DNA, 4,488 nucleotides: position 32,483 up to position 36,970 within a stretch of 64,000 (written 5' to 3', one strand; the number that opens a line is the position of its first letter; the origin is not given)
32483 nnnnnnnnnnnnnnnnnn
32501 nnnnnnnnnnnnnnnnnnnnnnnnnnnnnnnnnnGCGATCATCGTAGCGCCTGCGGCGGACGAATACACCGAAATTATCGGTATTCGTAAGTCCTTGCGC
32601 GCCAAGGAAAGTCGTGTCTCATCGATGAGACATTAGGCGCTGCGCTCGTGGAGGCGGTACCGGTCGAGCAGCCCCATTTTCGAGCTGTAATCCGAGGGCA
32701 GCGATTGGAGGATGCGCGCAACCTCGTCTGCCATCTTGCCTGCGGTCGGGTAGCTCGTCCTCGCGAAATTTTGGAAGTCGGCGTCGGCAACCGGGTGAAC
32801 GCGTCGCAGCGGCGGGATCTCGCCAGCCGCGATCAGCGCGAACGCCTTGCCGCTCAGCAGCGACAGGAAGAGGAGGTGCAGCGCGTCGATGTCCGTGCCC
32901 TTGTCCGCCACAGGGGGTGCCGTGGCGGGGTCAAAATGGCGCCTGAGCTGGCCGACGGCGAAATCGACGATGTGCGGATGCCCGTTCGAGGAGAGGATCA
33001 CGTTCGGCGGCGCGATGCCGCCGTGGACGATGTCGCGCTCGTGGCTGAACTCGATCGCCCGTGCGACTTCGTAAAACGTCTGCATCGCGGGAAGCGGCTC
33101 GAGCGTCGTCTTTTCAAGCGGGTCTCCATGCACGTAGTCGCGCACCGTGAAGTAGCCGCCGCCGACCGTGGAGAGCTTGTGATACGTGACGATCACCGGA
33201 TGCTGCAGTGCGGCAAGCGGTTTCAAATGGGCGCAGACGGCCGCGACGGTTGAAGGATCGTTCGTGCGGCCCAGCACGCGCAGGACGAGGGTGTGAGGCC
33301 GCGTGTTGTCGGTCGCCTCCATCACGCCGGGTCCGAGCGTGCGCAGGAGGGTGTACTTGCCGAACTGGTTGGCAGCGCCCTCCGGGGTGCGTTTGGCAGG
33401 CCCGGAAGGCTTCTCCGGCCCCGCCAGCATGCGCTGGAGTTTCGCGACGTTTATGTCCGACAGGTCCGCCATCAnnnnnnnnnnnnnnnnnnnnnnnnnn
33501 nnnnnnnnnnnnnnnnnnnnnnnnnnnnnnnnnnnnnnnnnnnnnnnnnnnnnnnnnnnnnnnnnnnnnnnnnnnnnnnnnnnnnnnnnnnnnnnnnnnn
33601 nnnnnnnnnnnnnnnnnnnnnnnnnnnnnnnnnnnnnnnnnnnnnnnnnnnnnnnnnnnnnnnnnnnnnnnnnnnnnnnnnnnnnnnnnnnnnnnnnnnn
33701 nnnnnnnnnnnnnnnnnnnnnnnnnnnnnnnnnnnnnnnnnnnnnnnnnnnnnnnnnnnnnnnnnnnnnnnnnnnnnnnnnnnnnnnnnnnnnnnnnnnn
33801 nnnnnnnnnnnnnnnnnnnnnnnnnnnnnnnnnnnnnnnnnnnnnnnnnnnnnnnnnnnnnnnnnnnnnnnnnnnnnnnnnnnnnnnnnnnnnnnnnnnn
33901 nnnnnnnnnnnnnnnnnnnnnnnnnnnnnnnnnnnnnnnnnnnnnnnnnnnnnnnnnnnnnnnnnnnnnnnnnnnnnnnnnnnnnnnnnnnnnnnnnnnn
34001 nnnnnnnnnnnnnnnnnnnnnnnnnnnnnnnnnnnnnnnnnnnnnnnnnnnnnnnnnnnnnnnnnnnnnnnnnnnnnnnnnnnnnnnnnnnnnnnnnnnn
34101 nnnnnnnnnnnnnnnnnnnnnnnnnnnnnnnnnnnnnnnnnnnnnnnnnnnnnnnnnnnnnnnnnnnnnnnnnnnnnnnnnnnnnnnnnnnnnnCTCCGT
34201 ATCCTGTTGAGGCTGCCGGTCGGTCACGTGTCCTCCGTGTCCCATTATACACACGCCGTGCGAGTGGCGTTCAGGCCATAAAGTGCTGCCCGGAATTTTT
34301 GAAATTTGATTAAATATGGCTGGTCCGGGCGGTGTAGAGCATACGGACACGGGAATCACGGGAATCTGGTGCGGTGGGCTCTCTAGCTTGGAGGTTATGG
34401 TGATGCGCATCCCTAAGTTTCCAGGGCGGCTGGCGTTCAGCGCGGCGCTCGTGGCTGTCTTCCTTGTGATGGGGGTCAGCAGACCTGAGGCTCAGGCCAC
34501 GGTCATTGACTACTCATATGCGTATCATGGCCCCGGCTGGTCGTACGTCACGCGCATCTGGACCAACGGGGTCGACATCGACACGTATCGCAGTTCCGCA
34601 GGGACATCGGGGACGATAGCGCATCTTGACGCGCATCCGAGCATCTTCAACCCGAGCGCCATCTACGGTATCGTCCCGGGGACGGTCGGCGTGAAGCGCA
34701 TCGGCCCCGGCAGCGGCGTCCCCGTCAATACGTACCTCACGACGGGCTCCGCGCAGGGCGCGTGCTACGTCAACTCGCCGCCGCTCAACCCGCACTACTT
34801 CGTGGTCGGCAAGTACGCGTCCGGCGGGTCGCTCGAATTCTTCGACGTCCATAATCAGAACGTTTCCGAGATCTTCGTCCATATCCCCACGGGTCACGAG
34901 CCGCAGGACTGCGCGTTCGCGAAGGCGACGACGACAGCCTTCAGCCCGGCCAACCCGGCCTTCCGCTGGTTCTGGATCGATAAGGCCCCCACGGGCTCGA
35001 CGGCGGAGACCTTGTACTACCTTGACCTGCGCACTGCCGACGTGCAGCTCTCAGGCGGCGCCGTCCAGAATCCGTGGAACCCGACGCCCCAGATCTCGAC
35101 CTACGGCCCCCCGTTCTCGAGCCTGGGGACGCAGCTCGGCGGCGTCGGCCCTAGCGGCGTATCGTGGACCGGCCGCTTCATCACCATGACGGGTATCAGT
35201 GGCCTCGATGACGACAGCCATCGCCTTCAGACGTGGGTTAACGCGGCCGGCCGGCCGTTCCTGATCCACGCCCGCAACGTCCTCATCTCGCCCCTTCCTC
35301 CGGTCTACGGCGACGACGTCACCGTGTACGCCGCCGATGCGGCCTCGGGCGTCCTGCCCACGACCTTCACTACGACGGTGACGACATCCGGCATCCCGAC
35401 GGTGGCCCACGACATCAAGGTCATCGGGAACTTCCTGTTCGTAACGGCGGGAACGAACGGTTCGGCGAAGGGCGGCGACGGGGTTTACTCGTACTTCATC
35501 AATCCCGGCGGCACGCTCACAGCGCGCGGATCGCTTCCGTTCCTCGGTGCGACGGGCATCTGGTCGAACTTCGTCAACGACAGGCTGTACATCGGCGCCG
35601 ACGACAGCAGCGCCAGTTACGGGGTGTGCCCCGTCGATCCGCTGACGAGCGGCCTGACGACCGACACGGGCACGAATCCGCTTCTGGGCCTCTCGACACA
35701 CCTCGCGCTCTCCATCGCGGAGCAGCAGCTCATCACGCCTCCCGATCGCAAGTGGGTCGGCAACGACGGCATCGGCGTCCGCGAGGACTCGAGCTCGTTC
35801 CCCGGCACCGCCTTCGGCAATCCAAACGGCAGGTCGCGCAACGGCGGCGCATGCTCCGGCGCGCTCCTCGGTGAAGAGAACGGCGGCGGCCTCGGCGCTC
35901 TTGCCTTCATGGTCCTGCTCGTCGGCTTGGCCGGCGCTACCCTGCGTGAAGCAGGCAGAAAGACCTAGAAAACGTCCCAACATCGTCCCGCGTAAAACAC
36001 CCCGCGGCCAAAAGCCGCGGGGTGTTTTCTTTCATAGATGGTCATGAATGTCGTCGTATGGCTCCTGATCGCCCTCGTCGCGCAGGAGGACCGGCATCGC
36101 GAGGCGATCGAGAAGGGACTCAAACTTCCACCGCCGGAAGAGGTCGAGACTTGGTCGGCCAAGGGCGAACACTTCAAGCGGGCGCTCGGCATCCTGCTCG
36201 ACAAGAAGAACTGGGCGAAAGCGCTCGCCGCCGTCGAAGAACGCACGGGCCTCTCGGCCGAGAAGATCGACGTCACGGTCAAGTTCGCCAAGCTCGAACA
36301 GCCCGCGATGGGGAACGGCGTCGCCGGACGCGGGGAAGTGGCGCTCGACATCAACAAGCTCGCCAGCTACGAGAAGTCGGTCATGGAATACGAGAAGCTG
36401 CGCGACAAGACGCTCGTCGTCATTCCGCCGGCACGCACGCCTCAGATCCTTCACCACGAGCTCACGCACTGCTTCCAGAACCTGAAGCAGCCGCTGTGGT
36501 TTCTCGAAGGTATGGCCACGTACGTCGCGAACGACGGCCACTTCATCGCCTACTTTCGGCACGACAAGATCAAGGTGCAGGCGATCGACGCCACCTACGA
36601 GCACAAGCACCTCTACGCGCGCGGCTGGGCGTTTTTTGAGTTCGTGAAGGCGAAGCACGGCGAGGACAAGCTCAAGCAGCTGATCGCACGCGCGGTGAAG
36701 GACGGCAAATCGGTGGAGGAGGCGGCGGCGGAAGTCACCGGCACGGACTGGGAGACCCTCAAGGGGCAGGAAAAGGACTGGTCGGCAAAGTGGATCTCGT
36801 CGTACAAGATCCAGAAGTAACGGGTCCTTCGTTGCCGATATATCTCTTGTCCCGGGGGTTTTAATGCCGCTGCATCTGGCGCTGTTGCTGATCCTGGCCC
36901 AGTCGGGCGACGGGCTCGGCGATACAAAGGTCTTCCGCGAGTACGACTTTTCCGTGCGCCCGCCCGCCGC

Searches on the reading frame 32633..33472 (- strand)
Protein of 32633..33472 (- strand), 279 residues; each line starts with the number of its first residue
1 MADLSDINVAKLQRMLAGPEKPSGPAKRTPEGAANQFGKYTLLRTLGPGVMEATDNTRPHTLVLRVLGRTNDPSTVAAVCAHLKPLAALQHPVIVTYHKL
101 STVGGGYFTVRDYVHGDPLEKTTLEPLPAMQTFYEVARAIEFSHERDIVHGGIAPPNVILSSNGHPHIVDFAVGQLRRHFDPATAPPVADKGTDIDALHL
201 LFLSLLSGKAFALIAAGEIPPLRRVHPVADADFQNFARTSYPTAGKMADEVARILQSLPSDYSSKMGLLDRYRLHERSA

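Call 8: search_protein_families(library=pfam, proteins=[window:32633-33472:-], max_evalue=0.01)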
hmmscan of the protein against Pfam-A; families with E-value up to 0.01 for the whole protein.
window:32633-33472:- (279 aa): 3 families
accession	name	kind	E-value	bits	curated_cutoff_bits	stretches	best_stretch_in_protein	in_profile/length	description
PF00069.31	Pkinase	-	6.4e-09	36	31.7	1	50-174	15-145/263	Protein kinase domain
PF07714.23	PK_Tyr_Ser-Thr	-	1.5e-07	31.5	23.1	1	52-174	21-149/258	Protein tyrosine and serine/threonine kinase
PF13829.11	DUF4191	-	0.0096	15.8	30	0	129-180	94-145/219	Domain of unknown function (DUF4191)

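Call 9: search_protein_families(library=ncbifam, proteins=[window:32633-33472:-], max_evalue=0.1)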
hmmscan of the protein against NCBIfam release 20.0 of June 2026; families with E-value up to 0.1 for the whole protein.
window:32633-33472:- (279 aa): 15 families
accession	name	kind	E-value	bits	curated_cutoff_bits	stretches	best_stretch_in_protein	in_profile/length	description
NF033483.0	PknB_PASTA_kin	equivalog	1.3e-12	47.5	450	1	39-173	8-153/563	Stk1 family PASTA domain-containing Ser/Thr kinase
NF047741.1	antiphage_MADS6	equivalog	5e-09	35.2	460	2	35-138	491-598/612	methylation-associated defense system protein kinase MAD6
TIGR03724.2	arch_bud32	equivalog_domain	3.4e-06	26.7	125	1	112-181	73-138/193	KEOPS complex kinase/ATPase Bud32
NF052427.1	StpK7MSMEG_1200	equivalog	5e-06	25.3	900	1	34-173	3-154/601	serine/threonine protein kinase StpK7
NF038151.1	lanthi_synth_III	equivalog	9.8e-06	24.2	575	1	90-197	282-412/833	class III lanthionine synthetase LanKC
TIGR03903.1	TOMM_kin_cyc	equivalog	6.6e-05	20.9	705.75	1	87-181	33-136/1267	TOMM system kinase/cyclase fusion protein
NF040671.1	PLuB_AAA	exception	0.00063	17.2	999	1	66-162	39-138/1256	PLuB system helicase-like protein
NF007174.0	PRK09605.1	equivalog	0.00094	17.8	447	1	123-181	427-480/535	bifunctional N(6)-L-threonylcarbamoyladenine synthase/serine/threonine protein kinase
NF038150.1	lanthi_synth_IV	equivalog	0.0067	14.8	650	1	119-177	280-348/851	class IV lanthionine synthetase LanL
NF011463.0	PRK14879.1-4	equivalog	0.011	15.2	188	1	110-179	96-165/237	Kae1-associated kinase Bud32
NF011464.0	PRK14879.1-7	equivalog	0.012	15.3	246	1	110-176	84-151/221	Kae1-associated kinase Bud32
NF002475.0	PRK01723.1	equivalog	0.024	13.7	142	1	130-178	146-194/241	3-deoxy-D-manno-octulosonic acid kinase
NF011461.0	PRK14879.1-2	equivalog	0.026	14.3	372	1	107-173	78-145/225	Kae1-associated kinase Bud32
NF011460.0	PRK14879.1-1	equivalog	0.053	12.7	199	1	107-175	86-158/232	Kae1-associated kinase Bud32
NF009651.0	PRK13184.1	equivalog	0.053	11.4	839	1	130-173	116-159/932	serine/threonine-protein kinase PknD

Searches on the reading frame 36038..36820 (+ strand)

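Call 53: search_protein_families(library=pfam, proteins=[window:36038-36820:+], max_evalue=0.001)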
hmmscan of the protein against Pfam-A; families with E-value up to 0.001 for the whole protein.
window:36038-36820:+ (260 aa): 1 family
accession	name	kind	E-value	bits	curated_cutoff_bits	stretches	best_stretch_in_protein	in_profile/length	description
PF13485.12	Peptidase_MA_2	-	0.00059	20.1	32.4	0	152-250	91-197/201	Peptidase MA superfamily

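Call 56: search_protein_families(library=ncbifam, proteins=[window:36038-36820:+], max_evalue=0.01)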
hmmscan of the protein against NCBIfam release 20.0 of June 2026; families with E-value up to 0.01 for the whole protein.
window:36038-36820:+ (260 aa): 2 families
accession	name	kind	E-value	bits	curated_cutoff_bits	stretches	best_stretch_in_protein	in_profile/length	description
NF033876.2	flagella_HExxH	equivalog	1.2e-05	24.9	205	1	56-246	51-257/384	flagellinolysin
NF040510.1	avirulen_svx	equivalog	0.0012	17.6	625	1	138-230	129-230/601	Svx/AvrXca family virulence/avirulence protein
